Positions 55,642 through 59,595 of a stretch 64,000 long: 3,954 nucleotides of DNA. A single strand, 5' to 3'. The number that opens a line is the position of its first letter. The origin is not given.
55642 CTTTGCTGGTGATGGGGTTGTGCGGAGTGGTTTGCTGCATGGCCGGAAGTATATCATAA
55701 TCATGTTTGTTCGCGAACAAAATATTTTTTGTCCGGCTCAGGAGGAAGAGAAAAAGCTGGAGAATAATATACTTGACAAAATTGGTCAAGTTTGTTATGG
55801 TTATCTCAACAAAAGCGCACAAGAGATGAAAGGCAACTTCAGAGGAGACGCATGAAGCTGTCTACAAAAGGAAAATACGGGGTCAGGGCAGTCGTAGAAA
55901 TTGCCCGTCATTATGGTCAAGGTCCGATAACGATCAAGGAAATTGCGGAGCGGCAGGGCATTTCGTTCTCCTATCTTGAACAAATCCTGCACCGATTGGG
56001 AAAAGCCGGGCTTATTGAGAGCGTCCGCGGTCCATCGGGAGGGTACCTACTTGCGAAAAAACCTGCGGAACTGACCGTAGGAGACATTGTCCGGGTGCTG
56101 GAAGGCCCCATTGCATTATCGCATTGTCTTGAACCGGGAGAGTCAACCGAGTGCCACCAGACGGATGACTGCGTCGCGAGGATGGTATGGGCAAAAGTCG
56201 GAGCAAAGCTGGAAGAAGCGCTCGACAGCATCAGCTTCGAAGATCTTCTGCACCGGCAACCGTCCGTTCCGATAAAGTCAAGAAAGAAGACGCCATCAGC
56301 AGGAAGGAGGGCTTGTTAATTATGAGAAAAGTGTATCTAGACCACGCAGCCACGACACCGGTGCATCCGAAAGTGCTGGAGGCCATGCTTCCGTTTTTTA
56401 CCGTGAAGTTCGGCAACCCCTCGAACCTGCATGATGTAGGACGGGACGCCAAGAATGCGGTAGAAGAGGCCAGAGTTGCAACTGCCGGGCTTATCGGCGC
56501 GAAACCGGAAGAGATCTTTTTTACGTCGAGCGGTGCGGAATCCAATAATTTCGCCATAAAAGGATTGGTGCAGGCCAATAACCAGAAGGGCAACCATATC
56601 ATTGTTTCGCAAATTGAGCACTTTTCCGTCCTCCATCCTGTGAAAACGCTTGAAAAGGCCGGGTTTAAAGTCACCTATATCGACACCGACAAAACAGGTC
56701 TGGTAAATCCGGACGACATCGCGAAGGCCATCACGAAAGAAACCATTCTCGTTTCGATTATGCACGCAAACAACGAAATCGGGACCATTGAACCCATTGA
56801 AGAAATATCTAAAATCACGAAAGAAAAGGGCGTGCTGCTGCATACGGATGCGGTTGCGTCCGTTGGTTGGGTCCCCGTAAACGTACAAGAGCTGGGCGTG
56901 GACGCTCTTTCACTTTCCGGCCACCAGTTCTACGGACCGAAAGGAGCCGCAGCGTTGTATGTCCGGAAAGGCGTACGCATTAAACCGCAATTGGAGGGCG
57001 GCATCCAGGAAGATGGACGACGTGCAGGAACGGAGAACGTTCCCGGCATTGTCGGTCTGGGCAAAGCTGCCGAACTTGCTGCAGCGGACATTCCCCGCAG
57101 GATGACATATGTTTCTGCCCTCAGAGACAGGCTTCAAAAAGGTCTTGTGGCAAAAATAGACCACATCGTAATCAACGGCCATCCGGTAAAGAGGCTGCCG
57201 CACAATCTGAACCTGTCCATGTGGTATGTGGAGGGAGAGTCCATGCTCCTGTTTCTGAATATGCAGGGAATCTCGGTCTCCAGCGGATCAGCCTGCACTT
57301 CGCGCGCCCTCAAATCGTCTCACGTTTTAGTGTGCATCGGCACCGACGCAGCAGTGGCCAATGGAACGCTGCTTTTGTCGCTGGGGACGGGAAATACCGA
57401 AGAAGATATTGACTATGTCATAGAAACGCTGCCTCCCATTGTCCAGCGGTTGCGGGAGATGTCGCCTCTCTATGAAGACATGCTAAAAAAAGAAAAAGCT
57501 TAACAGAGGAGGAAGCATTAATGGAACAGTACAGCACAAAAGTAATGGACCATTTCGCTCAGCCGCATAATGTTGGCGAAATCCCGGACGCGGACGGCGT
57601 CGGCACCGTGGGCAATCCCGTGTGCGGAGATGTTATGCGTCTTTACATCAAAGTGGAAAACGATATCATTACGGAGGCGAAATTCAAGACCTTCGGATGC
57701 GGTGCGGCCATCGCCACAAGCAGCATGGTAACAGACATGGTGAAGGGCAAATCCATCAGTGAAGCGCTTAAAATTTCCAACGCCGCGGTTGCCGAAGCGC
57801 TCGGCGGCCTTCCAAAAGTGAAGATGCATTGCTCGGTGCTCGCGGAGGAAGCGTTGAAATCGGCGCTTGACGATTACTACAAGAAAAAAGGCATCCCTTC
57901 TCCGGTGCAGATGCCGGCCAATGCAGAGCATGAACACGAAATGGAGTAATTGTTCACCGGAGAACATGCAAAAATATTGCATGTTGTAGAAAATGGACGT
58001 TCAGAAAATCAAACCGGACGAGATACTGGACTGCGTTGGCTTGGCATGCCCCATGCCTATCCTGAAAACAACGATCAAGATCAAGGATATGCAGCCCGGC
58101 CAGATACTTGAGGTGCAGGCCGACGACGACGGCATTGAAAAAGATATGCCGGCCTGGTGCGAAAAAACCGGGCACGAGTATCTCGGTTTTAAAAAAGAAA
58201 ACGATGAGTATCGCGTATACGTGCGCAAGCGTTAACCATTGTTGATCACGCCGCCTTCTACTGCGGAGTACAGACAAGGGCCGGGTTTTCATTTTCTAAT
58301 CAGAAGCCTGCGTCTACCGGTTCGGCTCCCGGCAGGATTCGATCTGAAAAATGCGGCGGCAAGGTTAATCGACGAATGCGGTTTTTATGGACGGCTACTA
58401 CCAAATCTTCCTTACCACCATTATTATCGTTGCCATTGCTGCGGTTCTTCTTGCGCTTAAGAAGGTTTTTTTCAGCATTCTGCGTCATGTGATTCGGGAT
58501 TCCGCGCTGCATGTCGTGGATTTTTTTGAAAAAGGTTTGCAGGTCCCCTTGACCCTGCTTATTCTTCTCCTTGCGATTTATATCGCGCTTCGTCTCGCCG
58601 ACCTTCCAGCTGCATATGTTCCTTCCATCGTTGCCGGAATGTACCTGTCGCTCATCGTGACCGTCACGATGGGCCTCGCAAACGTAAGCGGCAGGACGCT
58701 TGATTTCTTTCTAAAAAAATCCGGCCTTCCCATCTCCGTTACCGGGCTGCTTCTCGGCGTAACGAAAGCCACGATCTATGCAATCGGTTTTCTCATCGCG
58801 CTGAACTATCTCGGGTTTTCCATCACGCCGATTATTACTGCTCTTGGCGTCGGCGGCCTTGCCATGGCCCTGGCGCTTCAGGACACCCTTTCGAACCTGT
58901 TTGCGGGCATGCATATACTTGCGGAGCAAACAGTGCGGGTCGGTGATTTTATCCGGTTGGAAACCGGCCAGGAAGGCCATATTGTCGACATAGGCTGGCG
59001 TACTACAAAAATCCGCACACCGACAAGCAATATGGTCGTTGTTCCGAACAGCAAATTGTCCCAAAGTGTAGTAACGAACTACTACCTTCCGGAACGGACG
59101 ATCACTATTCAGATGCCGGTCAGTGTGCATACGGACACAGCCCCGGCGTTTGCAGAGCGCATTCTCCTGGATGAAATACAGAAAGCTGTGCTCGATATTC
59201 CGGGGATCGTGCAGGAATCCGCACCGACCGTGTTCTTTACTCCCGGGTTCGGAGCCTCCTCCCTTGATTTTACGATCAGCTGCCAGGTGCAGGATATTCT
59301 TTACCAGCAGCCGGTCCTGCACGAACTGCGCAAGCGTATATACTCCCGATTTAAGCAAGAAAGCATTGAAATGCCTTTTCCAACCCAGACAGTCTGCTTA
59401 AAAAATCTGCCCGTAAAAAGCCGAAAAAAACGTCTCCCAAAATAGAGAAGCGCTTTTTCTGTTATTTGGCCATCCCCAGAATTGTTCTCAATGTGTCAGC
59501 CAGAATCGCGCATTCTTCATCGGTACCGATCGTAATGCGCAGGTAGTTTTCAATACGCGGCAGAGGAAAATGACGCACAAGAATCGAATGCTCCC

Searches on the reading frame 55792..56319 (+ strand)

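Call 60: search_protein_families(library=ncbifam, proteins=[window:55792-56319:+], max_evalue=0.00001)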
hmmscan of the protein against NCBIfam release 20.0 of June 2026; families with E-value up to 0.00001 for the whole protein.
window:55792-56319:+ (175 aa): 7 families
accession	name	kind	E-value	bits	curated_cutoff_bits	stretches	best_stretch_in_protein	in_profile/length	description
TIGR00738.1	rrf2_super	superfamily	2.3e-41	140.8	73.3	1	21-153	1-131/132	Rrf2 family transcriptional regulator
TIGR02010.1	IscR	equivalog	1.2e-38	132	207.55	1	21-156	1-133/135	Fe-S cluster assembly transcriptional regulator IscR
NF047409.1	Cys_reg_CymR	equivalog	8.1e-36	123.2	195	1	21-156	1-127/139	cysteine metabolism transcriptional regulator CymR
NF008110.0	PRK10857.1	equivalog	2.1e-33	115.4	275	1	21-172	1-149/164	Fe-S cluster assembly transcriptional regulator IscR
TIGR02944.1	suf_reg_Xantho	equivalog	1.2e-21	77.5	110.65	1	22-152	3-130/130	SUF system Fe-S cluster assembly regulator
NF008886.0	PRK11920.1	equivalog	8.9e-21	74.2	193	1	21-160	1-138/153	iron-responsive transcriptional regulator RirA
NF008240.0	PRK11014.1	equivalog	9.1e-17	61.4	182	1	21-155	1-130/141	nitric oxide-sensing transcriptional repressor NsrR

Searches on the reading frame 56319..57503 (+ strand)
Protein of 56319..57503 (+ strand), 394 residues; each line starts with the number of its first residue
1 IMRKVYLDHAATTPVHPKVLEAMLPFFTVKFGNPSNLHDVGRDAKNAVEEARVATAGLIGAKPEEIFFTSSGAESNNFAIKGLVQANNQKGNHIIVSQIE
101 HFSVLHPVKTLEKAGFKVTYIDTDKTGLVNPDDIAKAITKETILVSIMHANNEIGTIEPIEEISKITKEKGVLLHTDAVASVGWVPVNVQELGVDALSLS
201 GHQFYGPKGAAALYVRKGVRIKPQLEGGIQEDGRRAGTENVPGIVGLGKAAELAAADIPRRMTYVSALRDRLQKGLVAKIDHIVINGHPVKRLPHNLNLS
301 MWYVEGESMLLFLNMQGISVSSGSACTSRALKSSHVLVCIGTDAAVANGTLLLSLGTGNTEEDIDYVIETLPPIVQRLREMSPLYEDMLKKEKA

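Call 60: search_protein_families(library=ncbifam, proteins=[window:56319-57503:+], max_evalue=0.00001)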
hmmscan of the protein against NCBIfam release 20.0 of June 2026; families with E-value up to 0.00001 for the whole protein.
window:56319-57503:+ (394 aa): 26 families (the best 25 are shown)
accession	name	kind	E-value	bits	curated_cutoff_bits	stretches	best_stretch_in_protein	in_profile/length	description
TIGR03402.1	FeS_nifS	equivalog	1.8e-162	540.4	530.75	1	5-384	1-379/379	cysteine desulfurase NifS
NF010611.0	PRK14012.1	equivalog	4.9e-129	430.8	548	1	4-390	6-393/406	IscS subfamily cysteine desulfurase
TIGR02006.1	IscS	equivalog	1.6e-127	425.9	643.2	1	4-390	4-389/402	IscS subfamily cysteine desulfurase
TIGR03235.1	DNA_S_dndA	equivalog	2.2e-108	362.7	480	1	6-354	1-352/353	cysteine desulfurase DndA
TIGR03403.1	nifS_epsilon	equivalog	2.9e-107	358.8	587.7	1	5-382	1-380/382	NifS family cysteine desulfurase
NF002806.0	PRK02948.1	subfamily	3.8e-98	329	304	1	5-377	2-374/381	IscS subfamily cysteine desulfurase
TIGR01977.1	am_tr_V_EF2568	hypoth_equivalog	5.9e-51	173.6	377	1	5-371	1-373/376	cysteine desulfurase family protein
TIGR01979.1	sufS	subfamily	6.1e-48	163.6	475.1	1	5-228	20-248/403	SufS family cysteine desulfurase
NF041166.1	f2_encap_cargo1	exception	7.4e-38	131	800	1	5-219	247-464/623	family 2A encapsulin nanocompartment cargo protein cysteine desulfurase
NF040779.1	Sec_lyase_SclA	exception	7.8e-36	123.8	525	1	5-374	1-376/378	selenocysteine lyase SclA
NF006791.0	PRK09295.1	equivalog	3.7e-31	108.6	661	1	5-228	25-252/406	cysteine desulfurase SufS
TIGR01976.1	am_tr_V_VC1184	hypoth_equivalog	2e-29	103.1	352.35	1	3-217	18-233/401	cysteine desulfurase-like protein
NF008126.0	PRK10874.1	equivalog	2.1e-26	93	607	1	4-217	20-236/401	cysteine desulfurase CsdA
TIGR03392.1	FeS_syn_CsdA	equivalog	1.7e-24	86.8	493.6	1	4-370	17-388/398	cysteine desulfurase CsdA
TIGR03812.1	tyr_de_CO2_Arch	equivalog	9.3e-15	54.3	299.4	1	21-179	38-192/375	tyrosine decarboxylase MfnA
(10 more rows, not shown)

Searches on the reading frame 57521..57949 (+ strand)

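Call 60: search_protein_families(library=ncbifam, proteins=[window:57521-57949:+], max_evalue=0.00001)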
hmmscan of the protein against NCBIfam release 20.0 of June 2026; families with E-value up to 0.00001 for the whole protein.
window:57521-57949:+ (142 aa): 4 families
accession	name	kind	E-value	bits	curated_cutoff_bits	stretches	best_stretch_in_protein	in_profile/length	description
TIGR03419.1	NifU_clost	equivalog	9.1e-61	203.6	187.9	1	4-123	1-120/121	Fe-S cluster assembly scaffold protein NifU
TIGR01999.1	iscU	equivalog_domain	5e-47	159.1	192.4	1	4-123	1-123/124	Fe-S cluster assembly scaffold IscU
TIGR02000.1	NifU_proper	equivalog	1.3e-43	149.5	273.3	1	1-119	1-121/290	Fe-S cluster assembly protein NifU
TIGR01994.1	SUF_scaf_2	equivalog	1.8e-22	79.8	92.5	1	4-88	5-89/137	Fe-S cluster assembly sulfur transfer protein SufU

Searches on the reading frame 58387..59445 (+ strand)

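Call 60: search_protein_families(library=ncbifam, proteins=[window:58387-59445:+], max_evalue=0.00001)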
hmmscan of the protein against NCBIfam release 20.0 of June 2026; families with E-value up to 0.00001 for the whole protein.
window:58387-59445:+ (352 aa): 6 families
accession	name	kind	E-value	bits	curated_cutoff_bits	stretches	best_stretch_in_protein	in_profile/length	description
NF008438.0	PRK11281.1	equivalog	9.3e-25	86.6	991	1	128-344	884-1094/1113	mechanosensitive channel MscK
NF007662.0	PRK10334.1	subfamily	8.8e-22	77.7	321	1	76-341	26-280/286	small-conductance mechanosensitive channel MscS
NF047602.1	MscsSHelicob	equivalog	8.4e-20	71.3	400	1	126-339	53-259/260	small-conductance mechanosensitive channel MscS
NF047601.1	MscSThanab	equivalog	1e-19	71.1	500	1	125-340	71-278/280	small-conductance mechanosensitive channel MscS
NF008180.0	PRK10929.1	equivalog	7.1e-16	57.2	809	1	124-346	877-1093/1109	miniconductance mechanosensitive channel MscM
NF008542.0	PRK11465.1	equivalog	9.4e-06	24.2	596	0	129-337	520-723/741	mechanosensitive channel protein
